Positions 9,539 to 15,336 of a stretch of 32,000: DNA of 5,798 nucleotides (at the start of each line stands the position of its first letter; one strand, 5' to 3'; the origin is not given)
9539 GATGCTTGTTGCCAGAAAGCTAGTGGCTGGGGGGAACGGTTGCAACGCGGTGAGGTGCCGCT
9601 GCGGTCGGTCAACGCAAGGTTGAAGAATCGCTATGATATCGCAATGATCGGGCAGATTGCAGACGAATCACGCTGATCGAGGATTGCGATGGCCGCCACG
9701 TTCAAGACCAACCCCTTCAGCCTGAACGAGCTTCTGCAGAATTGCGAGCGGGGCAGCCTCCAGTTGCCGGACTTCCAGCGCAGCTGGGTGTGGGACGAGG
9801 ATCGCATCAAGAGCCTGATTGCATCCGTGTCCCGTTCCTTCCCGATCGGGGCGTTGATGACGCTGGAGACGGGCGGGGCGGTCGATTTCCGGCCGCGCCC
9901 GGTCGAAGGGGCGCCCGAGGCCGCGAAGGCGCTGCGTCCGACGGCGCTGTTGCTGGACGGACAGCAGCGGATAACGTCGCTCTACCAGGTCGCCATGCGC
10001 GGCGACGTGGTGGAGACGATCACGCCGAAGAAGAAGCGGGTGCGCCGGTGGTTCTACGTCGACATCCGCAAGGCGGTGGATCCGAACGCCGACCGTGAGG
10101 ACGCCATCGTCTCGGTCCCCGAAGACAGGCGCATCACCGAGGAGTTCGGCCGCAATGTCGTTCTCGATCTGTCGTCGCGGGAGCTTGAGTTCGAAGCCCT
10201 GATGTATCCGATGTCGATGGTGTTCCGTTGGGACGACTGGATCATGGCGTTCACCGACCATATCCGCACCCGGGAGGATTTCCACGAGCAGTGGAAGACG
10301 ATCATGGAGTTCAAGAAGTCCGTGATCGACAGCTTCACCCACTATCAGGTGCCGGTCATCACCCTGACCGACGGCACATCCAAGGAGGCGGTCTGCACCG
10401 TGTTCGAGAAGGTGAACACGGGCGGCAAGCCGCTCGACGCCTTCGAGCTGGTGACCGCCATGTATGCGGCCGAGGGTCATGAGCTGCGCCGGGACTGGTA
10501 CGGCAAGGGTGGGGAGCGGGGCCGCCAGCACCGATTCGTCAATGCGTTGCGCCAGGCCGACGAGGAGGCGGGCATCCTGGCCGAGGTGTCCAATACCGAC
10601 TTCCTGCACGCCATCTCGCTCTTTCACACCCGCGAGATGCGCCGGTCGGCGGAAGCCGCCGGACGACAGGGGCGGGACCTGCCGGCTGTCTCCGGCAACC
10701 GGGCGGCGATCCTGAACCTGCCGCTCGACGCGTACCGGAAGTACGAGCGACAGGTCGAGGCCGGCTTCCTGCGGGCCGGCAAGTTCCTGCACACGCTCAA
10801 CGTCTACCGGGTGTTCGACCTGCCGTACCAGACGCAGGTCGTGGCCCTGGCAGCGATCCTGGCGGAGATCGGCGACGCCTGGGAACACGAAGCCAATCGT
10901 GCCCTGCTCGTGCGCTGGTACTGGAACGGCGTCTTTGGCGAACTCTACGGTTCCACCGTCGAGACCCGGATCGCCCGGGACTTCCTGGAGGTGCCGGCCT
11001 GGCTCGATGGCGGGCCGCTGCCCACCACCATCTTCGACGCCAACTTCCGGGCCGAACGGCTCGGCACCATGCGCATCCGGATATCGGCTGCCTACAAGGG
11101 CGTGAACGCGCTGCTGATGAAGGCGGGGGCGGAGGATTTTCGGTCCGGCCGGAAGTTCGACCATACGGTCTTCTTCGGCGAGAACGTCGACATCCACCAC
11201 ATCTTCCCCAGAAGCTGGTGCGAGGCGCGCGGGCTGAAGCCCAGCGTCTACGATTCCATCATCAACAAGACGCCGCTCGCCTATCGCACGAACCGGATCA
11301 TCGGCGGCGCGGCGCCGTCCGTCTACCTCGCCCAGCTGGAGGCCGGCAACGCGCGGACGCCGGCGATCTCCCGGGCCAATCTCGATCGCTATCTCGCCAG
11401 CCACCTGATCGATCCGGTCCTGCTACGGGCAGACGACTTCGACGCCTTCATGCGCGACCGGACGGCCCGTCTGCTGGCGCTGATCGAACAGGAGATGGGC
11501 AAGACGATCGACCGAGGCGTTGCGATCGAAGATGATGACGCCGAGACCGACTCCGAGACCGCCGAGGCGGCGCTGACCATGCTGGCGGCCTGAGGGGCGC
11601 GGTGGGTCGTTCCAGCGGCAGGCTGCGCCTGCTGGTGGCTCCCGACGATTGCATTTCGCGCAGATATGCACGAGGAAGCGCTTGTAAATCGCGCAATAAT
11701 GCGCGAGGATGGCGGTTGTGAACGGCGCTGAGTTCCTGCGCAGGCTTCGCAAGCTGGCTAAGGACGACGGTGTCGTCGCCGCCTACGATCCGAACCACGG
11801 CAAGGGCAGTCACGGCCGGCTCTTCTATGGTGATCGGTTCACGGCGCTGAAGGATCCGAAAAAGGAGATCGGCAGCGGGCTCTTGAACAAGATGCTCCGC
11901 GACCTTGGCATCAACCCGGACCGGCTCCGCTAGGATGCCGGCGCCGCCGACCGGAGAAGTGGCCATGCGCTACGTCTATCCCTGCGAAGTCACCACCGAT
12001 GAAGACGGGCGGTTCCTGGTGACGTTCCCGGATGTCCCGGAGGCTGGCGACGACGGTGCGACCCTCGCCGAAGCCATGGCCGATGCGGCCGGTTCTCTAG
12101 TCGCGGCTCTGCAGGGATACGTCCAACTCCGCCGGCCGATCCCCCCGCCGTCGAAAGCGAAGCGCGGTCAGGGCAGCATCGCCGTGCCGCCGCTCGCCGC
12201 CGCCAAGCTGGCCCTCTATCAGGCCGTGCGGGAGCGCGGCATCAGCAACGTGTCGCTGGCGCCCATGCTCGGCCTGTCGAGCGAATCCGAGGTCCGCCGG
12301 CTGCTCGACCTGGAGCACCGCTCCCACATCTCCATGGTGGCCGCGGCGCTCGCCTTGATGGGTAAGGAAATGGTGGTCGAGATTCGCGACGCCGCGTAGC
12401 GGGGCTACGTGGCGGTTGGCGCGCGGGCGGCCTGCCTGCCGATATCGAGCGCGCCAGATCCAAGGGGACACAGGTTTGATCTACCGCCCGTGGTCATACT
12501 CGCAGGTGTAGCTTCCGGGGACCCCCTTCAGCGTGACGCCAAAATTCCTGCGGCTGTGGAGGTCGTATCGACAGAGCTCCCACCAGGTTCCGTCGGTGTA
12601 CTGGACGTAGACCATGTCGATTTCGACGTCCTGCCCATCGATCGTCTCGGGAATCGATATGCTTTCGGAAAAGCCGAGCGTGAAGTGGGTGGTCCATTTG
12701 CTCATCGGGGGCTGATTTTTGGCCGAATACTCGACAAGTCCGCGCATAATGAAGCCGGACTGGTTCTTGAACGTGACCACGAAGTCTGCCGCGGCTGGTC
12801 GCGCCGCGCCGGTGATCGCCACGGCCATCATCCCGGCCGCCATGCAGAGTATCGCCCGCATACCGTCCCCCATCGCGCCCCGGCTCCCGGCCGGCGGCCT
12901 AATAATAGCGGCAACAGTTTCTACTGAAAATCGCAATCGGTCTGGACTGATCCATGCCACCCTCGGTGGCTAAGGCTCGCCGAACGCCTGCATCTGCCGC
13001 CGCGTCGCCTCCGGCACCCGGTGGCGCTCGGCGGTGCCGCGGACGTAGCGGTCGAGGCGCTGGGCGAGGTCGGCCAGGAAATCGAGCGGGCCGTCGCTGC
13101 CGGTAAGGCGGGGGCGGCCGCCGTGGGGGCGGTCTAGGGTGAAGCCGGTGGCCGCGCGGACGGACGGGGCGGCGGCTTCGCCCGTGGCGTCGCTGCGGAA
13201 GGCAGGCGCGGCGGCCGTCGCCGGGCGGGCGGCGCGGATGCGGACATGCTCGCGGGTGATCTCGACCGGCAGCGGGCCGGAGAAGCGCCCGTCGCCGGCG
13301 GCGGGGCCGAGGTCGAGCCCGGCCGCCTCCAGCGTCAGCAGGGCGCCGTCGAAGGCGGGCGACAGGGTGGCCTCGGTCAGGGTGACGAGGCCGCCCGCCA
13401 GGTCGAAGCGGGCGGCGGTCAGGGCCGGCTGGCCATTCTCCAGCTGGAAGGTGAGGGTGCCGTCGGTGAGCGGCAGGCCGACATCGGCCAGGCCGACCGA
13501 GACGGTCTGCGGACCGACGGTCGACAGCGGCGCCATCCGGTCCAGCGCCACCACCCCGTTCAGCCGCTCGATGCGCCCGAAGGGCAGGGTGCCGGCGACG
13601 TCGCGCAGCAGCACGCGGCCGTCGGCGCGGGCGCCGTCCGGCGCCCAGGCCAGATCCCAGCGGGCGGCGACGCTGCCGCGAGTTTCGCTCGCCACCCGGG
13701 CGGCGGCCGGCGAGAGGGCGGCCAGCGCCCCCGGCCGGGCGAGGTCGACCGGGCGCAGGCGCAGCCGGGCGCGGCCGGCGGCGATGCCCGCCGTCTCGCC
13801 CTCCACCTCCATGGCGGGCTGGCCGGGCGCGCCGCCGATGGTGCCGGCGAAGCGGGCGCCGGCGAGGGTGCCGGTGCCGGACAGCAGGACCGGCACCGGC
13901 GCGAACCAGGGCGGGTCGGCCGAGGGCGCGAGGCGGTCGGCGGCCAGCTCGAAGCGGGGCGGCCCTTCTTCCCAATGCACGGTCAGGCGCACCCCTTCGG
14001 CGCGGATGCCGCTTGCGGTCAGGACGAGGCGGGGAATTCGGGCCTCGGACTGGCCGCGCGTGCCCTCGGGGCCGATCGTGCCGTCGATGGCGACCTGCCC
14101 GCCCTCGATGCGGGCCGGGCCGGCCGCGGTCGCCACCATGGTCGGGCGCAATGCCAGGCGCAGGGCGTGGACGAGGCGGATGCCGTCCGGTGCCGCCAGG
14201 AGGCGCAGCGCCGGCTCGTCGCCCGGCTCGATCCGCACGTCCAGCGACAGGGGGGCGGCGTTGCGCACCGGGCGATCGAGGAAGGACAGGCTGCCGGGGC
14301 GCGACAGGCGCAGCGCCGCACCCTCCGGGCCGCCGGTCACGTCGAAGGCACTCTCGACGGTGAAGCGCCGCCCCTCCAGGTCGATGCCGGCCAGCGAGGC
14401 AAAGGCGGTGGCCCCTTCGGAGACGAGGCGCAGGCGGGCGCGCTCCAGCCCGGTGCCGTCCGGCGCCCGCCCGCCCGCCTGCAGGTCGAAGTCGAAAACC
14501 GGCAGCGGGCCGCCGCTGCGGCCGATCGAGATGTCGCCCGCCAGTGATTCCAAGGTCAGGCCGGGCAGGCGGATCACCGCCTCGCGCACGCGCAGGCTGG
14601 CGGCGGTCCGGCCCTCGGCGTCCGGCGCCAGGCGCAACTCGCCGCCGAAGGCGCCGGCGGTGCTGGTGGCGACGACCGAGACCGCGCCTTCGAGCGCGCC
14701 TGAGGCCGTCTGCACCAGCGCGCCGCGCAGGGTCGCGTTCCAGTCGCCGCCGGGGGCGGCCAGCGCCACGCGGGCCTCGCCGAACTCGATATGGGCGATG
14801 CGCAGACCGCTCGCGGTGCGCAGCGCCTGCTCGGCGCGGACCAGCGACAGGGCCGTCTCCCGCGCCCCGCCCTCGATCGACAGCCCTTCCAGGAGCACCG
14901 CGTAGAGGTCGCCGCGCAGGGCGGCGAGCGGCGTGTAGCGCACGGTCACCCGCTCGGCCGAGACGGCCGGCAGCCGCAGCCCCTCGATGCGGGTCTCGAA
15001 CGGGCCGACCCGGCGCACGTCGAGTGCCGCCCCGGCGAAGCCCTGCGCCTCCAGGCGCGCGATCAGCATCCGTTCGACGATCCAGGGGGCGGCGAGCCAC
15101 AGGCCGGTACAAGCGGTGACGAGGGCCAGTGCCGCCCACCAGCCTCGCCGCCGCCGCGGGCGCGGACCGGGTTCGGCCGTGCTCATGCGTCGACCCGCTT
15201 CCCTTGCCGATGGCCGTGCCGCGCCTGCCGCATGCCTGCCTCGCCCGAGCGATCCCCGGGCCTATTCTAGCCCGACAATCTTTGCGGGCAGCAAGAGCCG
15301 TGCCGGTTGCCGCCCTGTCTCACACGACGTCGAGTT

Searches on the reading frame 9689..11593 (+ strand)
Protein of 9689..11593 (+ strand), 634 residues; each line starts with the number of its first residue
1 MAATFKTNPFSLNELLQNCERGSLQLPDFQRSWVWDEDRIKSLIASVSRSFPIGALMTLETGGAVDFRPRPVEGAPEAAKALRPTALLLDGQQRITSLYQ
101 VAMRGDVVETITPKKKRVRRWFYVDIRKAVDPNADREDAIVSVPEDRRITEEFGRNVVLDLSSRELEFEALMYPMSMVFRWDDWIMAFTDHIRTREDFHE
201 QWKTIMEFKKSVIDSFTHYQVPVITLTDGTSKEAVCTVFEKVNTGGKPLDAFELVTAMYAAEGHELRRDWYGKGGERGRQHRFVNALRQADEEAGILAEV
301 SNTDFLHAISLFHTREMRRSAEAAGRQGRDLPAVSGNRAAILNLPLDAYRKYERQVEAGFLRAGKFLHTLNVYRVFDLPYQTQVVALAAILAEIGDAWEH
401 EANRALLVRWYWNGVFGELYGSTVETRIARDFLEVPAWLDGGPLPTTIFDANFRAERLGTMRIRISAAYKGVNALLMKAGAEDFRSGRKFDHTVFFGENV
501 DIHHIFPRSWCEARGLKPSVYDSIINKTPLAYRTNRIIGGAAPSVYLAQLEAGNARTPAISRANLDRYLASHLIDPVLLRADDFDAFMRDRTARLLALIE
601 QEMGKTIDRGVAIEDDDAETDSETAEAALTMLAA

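Call 64: search_protein_families(library=pfam, proteins=[window:9689-11593:+], max_evalue=0.00001)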
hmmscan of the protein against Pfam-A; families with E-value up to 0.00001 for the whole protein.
window:9689-11593:+ (634 aa): 1 family
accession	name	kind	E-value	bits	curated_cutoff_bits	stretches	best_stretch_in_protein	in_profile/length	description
PF03235.19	GmrSD_N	-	2.1e-29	103.5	33.2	1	12-259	1-198/199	GmrSD restriction endonuclease, N-terminal domain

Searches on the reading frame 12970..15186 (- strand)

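Call 64: search_protein_families(library=pfam, proteins=[window:12970-15186:-], max_evalue=0.00001)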
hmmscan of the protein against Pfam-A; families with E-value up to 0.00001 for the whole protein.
window:12970-15186:- (738 aa): 1 family
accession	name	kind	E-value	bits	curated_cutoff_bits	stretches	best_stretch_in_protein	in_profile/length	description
PF11739.14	YdbH-like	-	1.4e-26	94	26.3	1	137-654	305-788/893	Intermembrane phospholipid transport protein YdbH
